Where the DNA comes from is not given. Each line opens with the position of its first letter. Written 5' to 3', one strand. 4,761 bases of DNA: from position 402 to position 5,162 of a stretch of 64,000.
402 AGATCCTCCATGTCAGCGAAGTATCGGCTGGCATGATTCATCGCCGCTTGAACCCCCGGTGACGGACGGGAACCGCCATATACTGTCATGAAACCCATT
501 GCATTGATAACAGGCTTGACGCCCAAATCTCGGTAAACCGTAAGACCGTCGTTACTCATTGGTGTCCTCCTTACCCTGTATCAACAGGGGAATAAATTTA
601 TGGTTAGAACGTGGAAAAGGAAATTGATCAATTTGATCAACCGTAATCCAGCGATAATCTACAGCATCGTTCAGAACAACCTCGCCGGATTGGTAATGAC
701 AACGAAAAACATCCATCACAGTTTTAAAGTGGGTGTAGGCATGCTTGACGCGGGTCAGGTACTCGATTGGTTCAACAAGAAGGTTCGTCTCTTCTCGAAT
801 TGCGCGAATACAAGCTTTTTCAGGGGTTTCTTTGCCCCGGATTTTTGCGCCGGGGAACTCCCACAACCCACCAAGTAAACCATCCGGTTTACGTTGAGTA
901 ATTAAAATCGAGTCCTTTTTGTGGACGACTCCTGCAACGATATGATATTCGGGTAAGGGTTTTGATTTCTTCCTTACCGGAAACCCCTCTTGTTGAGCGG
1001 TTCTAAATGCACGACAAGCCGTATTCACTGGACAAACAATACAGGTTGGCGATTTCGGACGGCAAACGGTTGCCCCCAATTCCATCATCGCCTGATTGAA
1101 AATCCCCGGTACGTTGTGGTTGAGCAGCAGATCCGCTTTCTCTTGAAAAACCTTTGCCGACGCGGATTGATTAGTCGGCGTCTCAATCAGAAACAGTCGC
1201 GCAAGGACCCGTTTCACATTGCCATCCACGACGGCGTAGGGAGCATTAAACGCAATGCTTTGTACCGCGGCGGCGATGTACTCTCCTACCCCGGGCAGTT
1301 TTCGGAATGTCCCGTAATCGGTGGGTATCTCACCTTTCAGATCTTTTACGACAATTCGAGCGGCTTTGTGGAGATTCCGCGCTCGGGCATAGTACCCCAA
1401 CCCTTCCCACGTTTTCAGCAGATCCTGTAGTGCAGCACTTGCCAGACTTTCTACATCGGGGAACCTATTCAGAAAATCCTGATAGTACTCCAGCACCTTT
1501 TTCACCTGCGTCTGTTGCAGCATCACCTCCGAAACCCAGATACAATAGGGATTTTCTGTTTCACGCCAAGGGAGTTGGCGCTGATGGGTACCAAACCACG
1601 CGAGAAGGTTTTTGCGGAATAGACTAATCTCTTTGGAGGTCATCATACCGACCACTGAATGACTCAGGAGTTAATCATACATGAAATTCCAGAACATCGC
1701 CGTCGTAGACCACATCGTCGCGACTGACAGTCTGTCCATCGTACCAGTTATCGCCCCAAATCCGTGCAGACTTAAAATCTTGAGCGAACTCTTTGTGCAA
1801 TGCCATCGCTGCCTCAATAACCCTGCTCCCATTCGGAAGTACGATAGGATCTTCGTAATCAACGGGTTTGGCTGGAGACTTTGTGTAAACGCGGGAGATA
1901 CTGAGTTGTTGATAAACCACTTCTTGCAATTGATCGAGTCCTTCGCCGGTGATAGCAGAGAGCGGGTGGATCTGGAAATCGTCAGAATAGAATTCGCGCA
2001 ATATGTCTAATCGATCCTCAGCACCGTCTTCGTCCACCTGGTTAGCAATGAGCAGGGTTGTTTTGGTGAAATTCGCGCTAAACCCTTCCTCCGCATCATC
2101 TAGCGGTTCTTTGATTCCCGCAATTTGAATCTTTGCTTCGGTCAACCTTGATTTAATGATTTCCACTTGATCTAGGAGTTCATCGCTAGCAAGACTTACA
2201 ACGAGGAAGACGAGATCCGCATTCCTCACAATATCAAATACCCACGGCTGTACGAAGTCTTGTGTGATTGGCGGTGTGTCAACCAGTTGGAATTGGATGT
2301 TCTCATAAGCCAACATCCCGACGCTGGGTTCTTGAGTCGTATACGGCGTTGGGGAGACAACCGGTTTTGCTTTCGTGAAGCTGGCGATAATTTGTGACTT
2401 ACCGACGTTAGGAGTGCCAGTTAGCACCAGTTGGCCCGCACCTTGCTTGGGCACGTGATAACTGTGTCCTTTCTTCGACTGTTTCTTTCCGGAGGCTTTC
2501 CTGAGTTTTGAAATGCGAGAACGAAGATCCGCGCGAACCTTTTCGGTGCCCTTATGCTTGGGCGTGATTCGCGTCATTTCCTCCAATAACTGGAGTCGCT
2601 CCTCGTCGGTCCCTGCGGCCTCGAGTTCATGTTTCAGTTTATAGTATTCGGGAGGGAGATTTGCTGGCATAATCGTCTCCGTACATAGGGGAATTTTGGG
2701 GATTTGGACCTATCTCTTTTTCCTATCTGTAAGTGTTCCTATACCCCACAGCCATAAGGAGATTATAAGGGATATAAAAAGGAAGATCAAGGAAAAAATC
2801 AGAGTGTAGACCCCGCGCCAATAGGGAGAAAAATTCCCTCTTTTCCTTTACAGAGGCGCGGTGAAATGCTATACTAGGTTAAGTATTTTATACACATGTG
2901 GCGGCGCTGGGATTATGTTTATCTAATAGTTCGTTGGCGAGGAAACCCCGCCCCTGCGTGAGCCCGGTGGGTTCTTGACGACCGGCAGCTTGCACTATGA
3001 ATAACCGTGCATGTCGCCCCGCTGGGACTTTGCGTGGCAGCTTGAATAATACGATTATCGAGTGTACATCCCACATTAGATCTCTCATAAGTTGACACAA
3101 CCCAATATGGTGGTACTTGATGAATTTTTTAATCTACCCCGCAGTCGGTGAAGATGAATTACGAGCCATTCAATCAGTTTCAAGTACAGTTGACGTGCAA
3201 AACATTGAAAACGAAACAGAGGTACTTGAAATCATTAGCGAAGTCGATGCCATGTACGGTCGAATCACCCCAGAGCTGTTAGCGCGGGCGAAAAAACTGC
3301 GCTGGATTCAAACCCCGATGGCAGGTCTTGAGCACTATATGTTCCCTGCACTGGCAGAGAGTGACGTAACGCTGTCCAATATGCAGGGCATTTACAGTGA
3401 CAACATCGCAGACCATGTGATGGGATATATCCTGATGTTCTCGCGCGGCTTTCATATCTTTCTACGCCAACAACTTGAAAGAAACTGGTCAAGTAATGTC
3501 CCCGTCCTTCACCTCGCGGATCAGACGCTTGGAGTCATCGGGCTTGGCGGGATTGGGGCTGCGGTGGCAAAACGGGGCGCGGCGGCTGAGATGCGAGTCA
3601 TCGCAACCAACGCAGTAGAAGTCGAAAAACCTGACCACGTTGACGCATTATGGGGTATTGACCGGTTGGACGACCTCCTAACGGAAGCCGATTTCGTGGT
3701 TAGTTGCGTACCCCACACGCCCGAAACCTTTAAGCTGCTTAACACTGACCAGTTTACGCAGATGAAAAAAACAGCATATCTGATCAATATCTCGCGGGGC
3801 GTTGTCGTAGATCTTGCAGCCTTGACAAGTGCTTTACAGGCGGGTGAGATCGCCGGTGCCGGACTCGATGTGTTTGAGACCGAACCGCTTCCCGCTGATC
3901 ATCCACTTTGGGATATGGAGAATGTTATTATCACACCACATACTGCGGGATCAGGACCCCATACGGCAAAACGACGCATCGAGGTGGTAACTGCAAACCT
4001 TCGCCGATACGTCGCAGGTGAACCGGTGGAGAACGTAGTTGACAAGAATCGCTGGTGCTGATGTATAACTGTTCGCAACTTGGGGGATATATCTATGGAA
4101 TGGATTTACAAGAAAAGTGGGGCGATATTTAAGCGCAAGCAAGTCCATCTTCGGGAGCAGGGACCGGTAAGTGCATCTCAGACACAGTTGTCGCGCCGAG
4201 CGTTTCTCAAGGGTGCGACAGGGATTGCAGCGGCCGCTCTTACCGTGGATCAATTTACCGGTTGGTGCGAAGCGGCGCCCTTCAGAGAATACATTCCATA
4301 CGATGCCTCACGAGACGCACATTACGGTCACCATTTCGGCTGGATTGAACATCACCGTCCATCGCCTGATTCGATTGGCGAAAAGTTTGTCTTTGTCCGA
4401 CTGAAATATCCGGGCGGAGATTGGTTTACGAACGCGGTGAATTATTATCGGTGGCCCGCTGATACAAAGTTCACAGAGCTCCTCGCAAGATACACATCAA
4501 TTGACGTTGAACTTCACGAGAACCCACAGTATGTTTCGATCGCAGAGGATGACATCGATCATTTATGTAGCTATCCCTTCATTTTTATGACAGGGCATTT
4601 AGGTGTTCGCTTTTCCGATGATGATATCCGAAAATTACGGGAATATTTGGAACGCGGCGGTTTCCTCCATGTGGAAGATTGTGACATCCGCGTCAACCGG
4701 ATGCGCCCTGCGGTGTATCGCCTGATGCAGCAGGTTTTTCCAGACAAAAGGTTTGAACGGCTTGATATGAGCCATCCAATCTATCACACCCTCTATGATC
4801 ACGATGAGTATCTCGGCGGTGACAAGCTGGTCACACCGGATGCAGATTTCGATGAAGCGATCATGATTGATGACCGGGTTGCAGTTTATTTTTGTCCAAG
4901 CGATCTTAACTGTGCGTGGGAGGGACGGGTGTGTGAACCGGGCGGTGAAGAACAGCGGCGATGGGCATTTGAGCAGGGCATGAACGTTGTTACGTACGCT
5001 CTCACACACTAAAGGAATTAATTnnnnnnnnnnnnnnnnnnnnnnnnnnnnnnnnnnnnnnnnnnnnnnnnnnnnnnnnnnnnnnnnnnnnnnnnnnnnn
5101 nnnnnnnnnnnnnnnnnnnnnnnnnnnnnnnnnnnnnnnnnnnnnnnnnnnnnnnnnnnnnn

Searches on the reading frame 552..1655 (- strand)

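Call 89: search_protein_families(library=pfam, proteins=[window:552-1655:-], max_evalue=0.0001)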
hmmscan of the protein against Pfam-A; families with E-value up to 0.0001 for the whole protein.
window:552-1655:- (367 aa): 3 families
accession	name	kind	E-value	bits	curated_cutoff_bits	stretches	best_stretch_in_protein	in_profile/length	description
PF14815.12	NUDIX_4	-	3.4e-28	98.2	35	1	241-355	2-111/113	NUDIX domain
PF00730.31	HhH-GPD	-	1.7e-23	83.5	26.2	1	41-166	1-99/108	HhH-GPD superfamily base excision DNA repair protein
PF00293.34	NUDIX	-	1.3e-14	54.8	21.1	1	240-357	5-133/134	NUDIX domain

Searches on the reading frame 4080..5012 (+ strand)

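Call 89: search_protein_families(library=pfam, proteins=[window:4080-5012:+], max_evalue=0.0001)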
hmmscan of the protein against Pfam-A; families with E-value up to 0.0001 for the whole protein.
window:4080-5012:+ (310 aa): 1 family
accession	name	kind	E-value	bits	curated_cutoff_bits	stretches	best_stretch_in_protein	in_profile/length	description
PF13709.12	DUF4159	-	3.1e-36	125.2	25.9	1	105-308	2-202/202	Domain of unknown function (DUF4159)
